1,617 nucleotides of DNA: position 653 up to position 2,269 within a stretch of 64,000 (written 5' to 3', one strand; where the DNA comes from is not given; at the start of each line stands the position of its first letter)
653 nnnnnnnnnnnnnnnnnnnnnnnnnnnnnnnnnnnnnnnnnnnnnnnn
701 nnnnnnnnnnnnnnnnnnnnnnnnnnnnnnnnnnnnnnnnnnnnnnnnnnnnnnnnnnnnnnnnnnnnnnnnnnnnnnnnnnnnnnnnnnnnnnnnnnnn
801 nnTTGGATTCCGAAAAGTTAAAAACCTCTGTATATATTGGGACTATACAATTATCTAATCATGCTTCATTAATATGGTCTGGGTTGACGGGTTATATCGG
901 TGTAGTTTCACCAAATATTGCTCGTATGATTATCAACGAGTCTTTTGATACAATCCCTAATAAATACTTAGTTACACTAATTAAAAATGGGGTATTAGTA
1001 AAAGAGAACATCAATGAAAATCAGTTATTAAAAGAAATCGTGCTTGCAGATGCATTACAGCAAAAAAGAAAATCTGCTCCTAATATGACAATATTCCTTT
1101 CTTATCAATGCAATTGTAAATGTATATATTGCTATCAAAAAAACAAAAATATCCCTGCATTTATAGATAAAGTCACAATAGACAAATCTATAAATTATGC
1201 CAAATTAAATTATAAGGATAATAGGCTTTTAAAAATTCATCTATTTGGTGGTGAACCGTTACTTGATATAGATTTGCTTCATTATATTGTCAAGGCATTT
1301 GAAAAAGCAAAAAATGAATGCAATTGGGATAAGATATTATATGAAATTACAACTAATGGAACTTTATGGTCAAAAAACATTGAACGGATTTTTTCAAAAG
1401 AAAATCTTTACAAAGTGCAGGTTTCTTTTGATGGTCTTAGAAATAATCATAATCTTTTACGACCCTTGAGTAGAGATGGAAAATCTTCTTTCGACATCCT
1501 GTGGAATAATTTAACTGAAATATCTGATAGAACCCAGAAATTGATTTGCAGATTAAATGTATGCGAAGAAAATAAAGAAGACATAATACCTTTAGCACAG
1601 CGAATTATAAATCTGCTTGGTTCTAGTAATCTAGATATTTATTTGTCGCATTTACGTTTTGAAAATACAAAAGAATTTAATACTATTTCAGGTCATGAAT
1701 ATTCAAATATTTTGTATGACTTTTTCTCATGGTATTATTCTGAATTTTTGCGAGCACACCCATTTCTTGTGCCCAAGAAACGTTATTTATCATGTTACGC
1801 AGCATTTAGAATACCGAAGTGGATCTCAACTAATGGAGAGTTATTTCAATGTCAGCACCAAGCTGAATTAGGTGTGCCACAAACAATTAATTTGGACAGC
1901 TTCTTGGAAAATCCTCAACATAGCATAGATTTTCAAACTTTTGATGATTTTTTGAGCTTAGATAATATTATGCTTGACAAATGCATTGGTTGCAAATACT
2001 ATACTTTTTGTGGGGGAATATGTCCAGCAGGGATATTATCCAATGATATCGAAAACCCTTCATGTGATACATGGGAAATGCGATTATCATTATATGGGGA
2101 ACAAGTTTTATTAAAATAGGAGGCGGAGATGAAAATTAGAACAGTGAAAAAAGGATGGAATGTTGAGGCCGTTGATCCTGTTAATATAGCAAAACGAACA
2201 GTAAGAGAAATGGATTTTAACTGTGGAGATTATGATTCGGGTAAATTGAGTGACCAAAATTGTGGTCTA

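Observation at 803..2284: Radical-SAM/SPASM maturase followed by an unannotated 51-aa Cys-containing peptide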

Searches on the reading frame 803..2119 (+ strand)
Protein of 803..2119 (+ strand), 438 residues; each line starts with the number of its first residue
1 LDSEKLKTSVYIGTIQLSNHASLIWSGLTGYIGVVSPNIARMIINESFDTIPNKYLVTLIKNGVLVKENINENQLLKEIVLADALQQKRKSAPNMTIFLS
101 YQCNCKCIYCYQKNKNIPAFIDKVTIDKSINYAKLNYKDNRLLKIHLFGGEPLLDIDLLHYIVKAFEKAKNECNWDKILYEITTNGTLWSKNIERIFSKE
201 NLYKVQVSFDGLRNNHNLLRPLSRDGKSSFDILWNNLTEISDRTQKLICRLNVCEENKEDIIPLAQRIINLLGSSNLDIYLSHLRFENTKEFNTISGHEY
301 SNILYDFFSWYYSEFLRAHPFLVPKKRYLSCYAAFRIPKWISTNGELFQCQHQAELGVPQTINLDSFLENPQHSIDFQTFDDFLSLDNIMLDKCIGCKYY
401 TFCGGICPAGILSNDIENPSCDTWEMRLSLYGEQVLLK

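Call 3: search_protein_families(library=pfam, proteins=[window:803-2119:+], max_evalue=1)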
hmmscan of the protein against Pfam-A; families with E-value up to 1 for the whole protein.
window:803-2119:+ (438 aa): 3 families
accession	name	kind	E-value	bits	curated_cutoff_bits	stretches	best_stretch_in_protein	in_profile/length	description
PF04055.27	Radical_SAM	-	4.5e-11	43.6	29.5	1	99-266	3-164/166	Radical SAM superfamily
PF13353.11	Fer4_12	-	4.3e-07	30.7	22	1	97-211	10-115/137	4Fe-4S single cluster domain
PF01032.23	FecCD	-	0.089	12.2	26.5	1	20-48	232-260/311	FecCD transport family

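Call 4: search_protein_families(library=ncbifam, proteins=[window:803-2119:+], max_evalue=1)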
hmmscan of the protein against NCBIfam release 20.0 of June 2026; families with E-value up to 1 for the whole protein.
window:803-2119:+ (438 aa): 62 families (the best 25 are shown)
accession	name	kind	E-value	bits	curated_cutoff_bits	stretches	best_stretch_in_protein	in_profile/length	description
NF038107.1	rSAM_NF038107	equivalog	2.3e-37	128.8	600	1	7-409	2-402/444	Cys-every-fifth radical SAM/SPASM peptide maturase CefB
NF047865.1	rSAM_PapB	equivalog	3.8e-33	115.1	340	1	95-409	5-318/330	PapB family radical SAM/SPASM ranthipeptide maturase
TIGR04280.1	geopep_mat_rSAM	hypoth_equivalog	1.8e-29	103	400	1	20-408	17-393/428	geopeptide radical SAM maturase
TIGR04064.1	rSAM_nif11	equivalog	3.5e-25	88.6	518.7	1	82-240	67-224/459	nif11-like peptide radical SAM maturase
TIGR04068.1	rSAM_ocin_clost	equivalog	6.6e-24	84.6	500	1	53-308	47-302/462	Cys-rich peptide radical SAM maturase CcpM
TIGR04463.1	rSAM_vs_C_rich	equivalog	1.6e-23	83.2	525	1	15-412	5-399/438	TIGR04463 family radical SAM/SPASM RiPP maturase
TIGR04334.1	rSAM_Clo7bot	equivalog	2e-21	76.2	600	1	53-428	52-425/440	radical SAM/SPASM domain Clo7bot peptide maturase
NF052473.1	rSAM_FlmE_OhkG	exception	8e-20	71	500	2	53-255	57-263/481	FlmE/OhkG family radical SAM/SPASM peptide maturase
TIGR03978.1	rSAM_paired_1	equivalog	7.8e-18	64.5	370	1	27-243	18-230/466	His-Xaa-Ser system radical SAM maturase HxsB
TIGR03974.1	rSAM_six_Cys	equivalog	1.1e-17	64.1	425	1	71-243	71-247/451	thioether cross-link-forming SCIFF peptide maturase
NF038170.1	lachnocin_rSAM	equivalog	1e-15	57.5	550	1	92-247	75-230/440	lachnocin radical SAM maturase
TIGR03942.1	sulfatase_rSAM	equivalog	1.1e-15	57.6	349.45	1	100-414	8-331/363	anaerobic sulfatase maturase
NF041298.1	rSAM_mat_DynA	equivalog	2.3e-15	56.5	450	1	101-261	9-167/356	dynobactin maturation radical SAM/SPASM protein DynA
TIGR03906.1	quino_hemo_SAM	equivalog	2.4e-15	56.1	453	1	96-240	97-241/467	quinohemoprotein amine dehydrogenase maturation protein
NF041707.1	rSAM_YhhB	equivalog_domain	9.9e-15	54.3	445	1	101-314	10-228/369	cyclophane-forming radical SAM/SPASM peptide maturase YhhB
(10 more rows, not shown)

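Call 5: search_protein_families(library=padloc, proteins=[window:803-2119:+], max_evalue=1)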
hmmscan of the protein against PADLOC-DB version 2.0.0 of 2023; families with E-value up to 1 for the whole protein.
window:803-2119:+ (438 aa): 2 families
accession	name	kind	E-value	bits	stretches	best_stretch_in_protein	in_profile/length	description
PDLC02903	pVip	-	4.7e-11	40.6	1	97-218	4-109/257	Viperins not associated with kinases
PDLC02904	pVip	-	1.3e-08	32.7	1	99-246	9-138/262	Viperins associated with kinases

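Call 7: find_homologous_proteins(query=window:803-2119:+)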
Query window:803-2119:+ (438 aa): 9 proteins with E <= 0.001 among 3642 candidates.
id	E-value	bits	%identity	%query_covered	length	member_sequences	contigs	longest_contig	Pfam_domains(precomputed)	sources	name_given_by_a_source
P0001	0.0e+0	1010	100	100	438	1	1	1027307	PF04055.28,PF13353.12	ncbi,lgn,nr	ncbi:MAG: 4Fe-4S cluster-binding domain-containing protein [Candidatus Krumholzibacteriota bacterium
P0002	1.0e-170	587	58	100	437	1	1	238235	PF04055.28,PF13353.12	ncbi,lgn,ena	-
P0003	2.8e-123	430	43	100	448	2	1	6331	PF04055.28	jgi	-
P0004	2.6e-16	78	26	71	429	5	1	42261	PF04055.28,PF13353.12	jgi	-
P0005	1.1e-8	53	29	36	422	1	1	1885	PF04055.28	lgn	-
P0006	3.2e-7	48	27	35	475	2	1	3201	PF04055.28,PF13353.12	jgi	-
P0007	9.9e-7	46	31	29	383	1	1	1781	PF04055.28,PF13353.12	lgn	-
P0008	2.1e-5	42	31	34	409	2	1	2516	PF04055.28,PF13353.12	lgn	-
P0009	6.9e-5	40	31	29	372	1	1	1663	PF04055.28,PF13353.12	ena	-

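Call 8: find_encoding_contigs(protein=P0002, flank=6000, max_places=3)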
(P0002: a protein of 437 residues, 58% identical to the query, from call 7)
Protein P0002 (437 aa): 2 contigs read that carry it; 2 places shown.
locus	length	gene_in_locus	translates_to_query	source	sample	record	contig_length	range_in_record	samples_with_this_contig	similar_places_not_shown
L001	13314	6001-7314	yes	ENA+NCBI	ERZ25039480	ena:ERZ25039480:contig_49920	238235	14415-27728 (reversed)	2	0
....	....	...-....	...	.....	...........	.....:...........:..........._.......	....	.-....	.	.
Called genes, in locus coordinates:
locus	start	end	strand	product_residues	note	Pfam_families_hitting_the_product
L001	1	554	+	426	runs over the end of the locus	PF00589:Phage_integrase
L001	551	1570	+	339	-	PF13102:Phage_int_SAM_5 (weak), PF02899:Phage_int_SAM_1 (weak), PF00589:Phage_integrase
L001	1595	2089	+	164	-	-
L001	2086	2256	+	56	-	-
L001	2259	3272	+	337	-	-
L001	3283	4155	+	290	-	-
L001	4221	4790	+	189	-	-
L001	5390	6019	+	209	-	-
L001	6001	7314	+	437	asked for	PF13353:Fer4_12 (weak), PF04055:Radical_SAM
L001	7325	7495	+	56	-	-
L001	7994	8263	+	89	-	-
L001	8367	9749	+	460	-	PF00078:RVT_1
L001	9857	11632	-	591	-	PF13589:HATPase_c_3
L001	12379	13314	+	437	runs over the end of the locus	PF00078:RVT_1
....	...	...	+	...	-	-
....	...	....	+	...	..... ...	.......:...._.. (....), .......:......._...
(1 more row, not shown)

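Call 9: find_encoding_contigs(protein=P0003, flank=6000, max_places=3)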
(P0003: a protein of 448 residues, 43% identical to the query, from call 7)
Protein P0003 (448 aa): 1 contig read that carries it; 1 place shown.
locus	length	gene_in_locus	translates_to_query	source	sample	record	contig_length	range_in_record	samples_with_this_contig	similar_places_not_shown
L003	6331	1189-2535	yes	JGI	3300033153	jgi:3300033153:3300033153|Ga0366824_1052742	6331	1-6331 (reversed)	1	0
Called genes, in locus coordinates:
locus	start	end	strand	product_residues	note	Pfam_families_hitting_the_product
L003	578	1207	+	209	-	-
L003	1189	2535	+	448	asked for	PF04055:Radical_SAM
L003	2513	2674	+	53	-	-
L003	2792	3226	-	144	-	PF03852:Vsr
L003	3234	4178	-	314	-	PF16280:DUF4928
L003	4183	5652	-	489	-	PF00145:DNA_methylase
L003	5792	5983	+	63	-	-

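Call 10: find_encoding_contigs(protein=P0004, flank=6000, max_places=3)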
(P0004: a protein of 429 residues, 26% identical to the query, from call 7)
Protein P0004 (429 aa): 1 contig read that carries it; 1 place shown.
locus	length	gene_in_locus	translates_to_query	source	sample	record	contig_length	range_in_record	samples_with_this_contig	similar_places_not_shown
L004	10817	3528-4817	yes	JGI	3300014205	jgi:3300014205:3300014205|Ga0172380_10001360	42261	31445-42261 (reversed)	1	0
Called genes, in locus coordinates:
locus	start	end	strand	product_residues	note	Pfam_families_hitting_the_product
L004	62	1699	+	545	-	PF00171:Aldedh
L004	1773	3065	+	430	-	PF05576:Peptidase_S37, PF05577:Peptidase_S28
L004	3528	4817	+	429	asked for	PF04055:Radical_SAM, PF13353:Fer4_12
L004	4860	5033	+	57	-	-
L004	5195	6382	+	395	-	PF13517:FG-GAP_3 (faint)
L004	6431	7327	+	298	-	-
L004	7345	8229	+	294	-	PF02463:SMC_N (faint), PF00005:ABC_tran, PF13476:AAA_23 (weak), PF13555:AAA_29 (weak), PF13304:AAA_21 (weak)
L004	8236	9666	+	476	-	-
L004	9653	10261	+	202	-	-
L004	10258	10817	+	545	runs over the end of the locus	PF00664:ABC_membrane, PF00005:ABC_tran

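Call 58: search_solved_structures(query=window:803-2119:+, max_evalue=0.001)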
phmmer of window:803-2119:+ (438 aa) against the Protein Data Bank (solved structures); distinct sequences matched with E-value up to 0.001: 5.
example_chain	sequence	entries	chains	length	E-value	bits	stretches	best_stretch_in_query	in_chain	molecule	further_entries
5wgg_A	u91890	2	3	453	4.6e-11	45.6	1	88-236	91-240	Radical SAM domain protein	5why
9gm3_A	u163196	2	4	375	0.00025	23.4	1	91-245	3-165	ChlB radical SAM domain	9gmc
2fb2_A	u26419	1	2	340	0.00072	21.9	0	94-213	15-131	Molybdenum cofactor biosynthesis protein A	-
6efn_A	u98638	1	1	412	0.00087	21.6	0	95-270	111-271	Sporulation killing factor maturation protein SkfB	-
1tv7_A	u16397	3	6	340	0.00092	21.5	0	95-213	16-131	Molybdenum cofactor biosynthesis protein A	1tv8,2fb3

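Call 63: predict_structure(alignment_id=A3)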
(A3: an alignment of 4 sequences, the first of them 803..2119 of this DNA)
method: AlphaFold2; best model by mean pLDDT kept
length: 438 residues; sequences in the alignment: 4
mean_pLDDT: 52.7   pTM: 0.47
mean pLDDT of the five models: 52.7, 51.8, 50.9, 49.9, 48.3
residues with pLDDT >= 90: 7; 70-90: 132; 50-70: 87; < 50: 212
segments of 3 or more residues with pLDDT < 50: 1-3, 72-96, 101-120, 282-438
pLDDT, mean of each block of 10 residues (from residue 1): 62 53 53 68 80 79 66 43 32 46 31 35 64 62 67 69 89 86 70 83 84 75 68 88 86 61 80 75 37 33 41 33 26 25 25 28 32 30 25 24 24 24 25 23
secondary structure, 60 per line:
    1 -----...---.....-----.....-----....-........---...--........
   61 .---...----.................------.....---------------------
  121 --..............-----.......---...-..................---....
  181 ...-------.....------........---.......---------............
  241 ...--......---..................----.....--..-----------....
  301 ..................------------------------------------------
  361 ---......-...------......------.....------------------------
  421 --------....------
elements in order: E6-8 E12-16 E22-26 E32-35 H37-44 H53-61 E65-67 H72-88 E95-99 H123-136 E142-148 H156-173 E177-183 H191-195 E202-209 H213-219 H229-243 E246-251 H255-272 E277-281 H297-318 H364-369 H380-385 H392-396 E429-432

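Call 66: search_protein_families(library=padloc, proteins=[L001:9857-11632:-, L001:1595-2089:+, L001:2259-3272:+, L001:3283-4155:+, L001:4221-4790:+, L003:3234-4178:-, L003:4183-5652:-], max_evalue=0.001)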
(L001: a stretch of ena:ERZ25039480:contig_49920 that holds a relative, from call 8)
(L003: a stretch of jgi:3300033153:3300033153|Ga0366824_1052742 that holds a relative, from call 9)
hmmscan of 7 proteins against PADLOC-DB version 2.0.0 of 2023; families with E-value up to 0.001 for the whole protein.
L001:9857-11632:- (591 aa): 3 families
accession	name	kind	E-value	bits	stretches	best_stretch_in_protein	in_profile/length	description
PDLC03419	REase_II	-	1.3e-18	64.7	1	10-170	8-177/695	Type II restriction enzyme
PDLC03485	REase_II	-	1.1e-11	41.9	1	5-170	6-165/611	Type II restriction enzyme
PDLC00401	SduA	-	1.8e-06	25.6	1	403-463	198-261/404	DUF4263 domain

L001:1595-2089:+ (164 aa): 0 families

L001:2259-3272:+ (337 aa): 0 families

L001:3283-4155:+ (290 aa): 0 families

L001:4221-4790:+ (189 aa): 0 families

L003:3234-4178:- (314 aa): 1 family
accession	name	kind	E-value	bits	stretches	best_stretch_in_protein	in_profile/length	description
PDLC03543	REase_II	-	1.1e-09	36.1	1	125-300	137-307/331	Type II restriction enzyme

L003:4183-5652:- (489 aa): 50 families (the best 25 are shown)
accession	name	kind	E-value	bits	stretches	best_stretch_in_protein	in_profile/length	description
PDLC03243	MTase_II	-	2.3e-114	380.3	1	123-478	10-363/377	Type II methyltransferase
PDLC00028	DruM2|DruM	-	2.7e-91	304.3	1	120-481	4-382/397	DNA cytosine methylase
PDLC03272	MTase_II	-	1e-52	177.7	1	103-475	56-387/407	Type II methyltransferase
PDLC03378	MTase_II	-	3.8e-39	132.9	1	122-474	3-326/344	Type II methyltransferase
PDLC02653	DrmMII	-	4e-36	122.6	2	126-284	9-171/333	DrmMII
PDLC03361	MTase_II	-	7.9e-31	105.3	1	110-474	74-433/455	Type II methyltransferase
PDLC03217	MTase_II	-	4.4e-28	96.1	2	124-305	387-562/703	Type II methyltransferase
PDLC00026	DruM2|DruM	-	6.8e-28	96.2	1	120-473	3-313/336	DNA cytosine methylase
PDLC03234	MTase_II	-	4e-27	93.5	1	124-395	7-264/375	Type II methyltransferase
PDLC03326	MTase_II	-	3.5e-26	90.3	1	126-467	9-365/412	Type II methyltransferase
PDLC00027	DruM2|DruM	-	5.2e-26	89.8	1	120-480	10-353/361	DNA cytosine methylase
PDLC03324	MTase_II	-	8.9e-23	78.8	1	121-292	5-175/408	Type II methyltransferase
PDLC03329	MTase_II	-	1.2e-22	78.8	1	123-288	6-184/407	Type II methyltransferase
PDLC00031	DruM2|DruM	-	1.6e-22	78.2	1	119-475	9-348/361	DNA cytosine methylase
PDLC00034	DruM2|DruM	-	7.2e-22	75.5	1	124-289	10-189/457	DNA cytosine methylase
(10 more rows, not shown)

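Call 70: find_related_loci(query=A10, collection=metagenome_contigs, flank=8000)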
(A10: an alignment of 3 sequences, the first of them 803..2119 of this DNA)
Query A10 (438 aa) in metagenome_contigs; peptide patterns used: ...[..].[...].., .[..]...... (x = any residue, [..] = any of these).
276 stretches matched a pattern; 55 encode a relative of the query (tblastn E <= 1e-3); 55 distinct loci.
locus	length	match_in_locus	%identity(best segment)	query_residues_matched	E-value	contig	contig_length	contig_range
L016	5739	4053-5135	27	3-407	3e-23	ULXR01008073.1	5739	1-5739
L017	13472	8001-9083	27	3-407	3e-23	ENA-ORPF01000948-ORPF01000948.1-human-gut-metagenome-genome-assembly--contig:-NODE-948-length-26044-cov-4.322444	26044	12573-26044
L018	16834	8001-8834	29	94-407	8e-21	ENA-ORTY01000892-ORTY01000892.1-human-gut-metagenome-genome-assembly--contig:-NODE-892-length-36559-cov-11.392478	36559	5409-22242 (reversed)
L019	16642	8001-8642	33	46-260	2e-20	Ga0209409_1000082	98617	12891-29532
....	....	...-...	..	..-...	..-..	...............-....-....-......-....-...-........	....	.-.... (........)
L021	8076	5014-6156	23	23-407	7e-17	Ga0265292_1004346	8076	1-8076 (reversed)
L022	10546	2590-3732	23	23-407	7e-17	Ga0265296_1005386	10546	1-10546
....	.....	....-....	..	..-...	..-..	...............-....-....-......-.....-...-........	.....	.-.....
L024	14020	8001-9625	35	95-248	9e-17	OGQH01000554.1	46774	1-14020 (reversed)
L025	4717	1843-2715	27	90-421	2e-16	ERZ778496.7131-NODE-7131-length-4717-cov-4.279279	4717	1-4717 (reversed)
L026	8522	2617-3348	26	23-268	4e-16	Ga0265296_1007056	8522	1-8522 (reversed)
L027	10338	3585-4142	30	58-245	6e-16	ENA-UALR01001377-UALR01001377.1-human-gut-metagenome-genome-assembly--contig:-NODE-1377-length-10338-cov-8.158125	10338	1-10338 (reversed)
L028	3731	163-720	30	58-245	5e-16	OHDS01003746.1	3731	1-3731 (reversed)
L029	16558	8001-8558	30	58-245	6e-16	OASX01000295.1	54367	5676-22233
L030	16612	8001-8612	27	34-237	5e-15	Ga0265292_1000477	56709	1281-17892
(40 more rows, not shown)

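Call 80: search_dna_similar(query=window:803-2119:+, collection=plasmids, mode=protein, max_evalue=1e-10, max_rows=10)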
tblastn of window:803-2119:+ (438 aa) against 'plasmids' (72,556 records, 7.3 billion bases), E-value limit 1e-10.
Records with a match: 42; places in all: 42; records where one place covers at least 80% of the query: 22.
Best place of each record, by identity: <60% 42.
By first word of the organism name: Bacillus 15; Bradyrhizobium 8; Clostridium 6; Paraclostridium 4; Sarcina 2; Rhizobium 2; Methylomagnum 1; Aminobacter 1; Mesorhizobium 1; Prosthecochloris 1; and 1 more.
By predicted mobility (MOB-suite, as given by PLSDB): non-mobilizable 23; mobilizable 15; conjugative 4.
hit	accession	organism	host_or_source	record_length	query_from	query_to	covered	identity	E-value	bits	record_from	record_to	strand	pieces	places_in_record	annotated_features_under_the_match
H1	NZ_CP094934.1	Paraclostridium bifermentans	Homo sapiens,feces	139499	1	428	98%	25.2%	1e-16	90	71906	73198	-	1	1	ctpM: radical SAM/SPASM domain Clo7bot peptide maturase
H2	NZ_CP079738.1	Paraclostridium bifermentans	whole organism,soil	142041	1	428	98%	25.2%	4e-16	89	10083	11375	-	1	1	ctpM: radical SAM/SPASM domain Clo7bot peptide maturase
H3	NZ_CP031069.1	Bacillus sp. JAS24-2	cell culture,soil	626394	41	422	87%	25.9%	2e-17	93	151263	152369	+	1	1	radical SAM protein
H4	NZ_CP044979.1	Bacillus thuringiensis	whole organism,soil sample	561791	41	422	87%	25.2%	7e-16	88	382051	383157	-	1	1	radical SAM protein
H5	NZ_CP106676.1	Bacillus cereus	cell culture,soil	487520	41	422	87%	25.2%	7e-16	88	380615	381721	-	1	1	radical SAM protein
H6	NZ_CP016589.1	Bacillus thuringiensis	Mono isolate,Ginseng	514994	41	422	87%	25.2%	7e-16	88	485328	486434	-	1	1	radical SAM protein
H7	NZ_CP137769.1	Bacillus cereus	Passiflora edulis Sims,Pure ...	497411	1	408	93%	23.6%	3e-12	77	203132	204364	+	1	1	radical SAM protein | class I SAM-dependent methyltransferase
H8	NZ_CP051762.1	Sarcina sp. JB2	Pan troglodytes verus (Western ...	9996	59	413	81%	27.0%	2e-19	98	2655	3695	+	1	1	radical SAM protein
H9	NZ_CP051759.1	Sarcina sp. JB2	Pan troglodytes verus (Western ...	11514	64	422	82%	26.3%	8e-13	78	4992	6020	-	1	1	radical SAM protein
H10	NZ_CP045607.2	Bacillus cereus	Whole organism,soil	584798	41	422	87%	24.7%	2e-16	89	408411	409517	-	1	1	radical SAM protein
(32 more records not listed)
